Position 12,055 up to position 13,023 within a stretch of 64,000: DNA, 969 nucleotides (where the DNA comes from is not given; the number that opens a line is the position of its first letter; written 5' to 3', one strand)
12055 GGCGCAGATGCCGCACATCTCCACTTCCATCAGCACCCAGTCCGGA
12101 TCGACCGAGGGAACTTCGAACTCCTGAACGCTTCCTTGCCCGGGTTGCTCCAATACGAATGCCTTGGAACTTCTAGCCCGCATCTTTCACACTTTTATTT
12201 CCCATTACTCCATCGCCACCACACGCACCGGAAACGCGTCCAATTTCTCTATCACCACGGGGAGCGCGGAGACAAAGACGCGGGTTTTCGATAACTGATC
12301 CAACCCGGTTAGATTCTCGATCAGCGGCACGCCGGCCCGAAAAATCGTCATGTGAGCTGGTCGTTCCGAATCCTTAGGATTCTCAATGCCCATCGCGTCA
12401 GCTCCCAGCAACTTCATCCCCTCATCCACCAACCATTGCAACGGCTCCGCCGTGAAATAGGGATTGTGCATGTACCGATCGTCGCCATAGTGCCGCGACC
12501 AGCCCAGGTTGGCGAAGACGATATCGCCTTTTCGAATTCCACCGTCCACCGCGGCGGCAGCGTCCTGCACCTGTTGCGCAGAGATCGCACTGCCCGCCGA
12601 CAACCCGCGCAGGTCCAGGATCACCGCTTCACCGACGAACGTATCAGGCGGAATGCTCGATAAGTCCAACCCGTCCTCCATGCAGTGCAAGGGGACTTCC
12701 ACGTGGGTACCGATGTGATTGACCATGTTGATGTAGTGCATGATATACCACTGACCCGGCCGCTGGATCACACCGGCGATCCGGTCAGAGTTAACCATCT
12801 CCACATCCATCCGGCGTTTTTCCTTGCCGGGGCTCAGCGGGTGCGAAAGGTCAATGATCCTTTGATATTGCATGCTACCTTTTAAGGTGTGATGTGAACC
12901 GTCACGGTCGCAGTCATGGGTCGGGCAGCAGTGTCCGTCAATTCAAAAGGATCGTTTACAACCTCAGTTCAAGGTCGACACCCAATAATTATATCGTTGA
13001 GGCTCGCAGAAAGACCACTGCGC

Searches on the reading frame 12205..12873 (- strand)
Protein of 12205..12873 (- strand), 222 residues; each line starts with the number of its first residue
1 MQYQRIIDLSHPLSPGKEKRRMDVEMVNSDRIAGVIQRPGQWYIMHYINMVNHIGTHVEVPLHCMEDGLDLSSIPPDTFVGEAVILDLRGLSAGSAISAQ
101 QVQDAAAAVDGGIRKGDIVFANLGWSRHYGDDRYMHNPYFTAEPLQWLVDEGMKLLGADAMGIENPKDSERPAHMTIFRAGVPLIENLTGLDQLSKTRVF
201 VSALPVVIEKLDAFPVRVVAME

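Call 29: search_protein_families(library=pfam, proteins=[window:12205-12873:-], max_evalue=0.01)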
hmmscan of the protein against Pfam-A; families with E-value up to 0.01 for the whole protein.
window:12205-12873:- (222 aa): 1 family
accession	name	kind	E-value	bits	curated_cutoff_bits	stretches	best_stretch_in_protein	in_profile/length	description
PF04199.19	Cyclase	-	1.5e-30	106.7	23.1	1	7-164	1-141/142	Putative cyclase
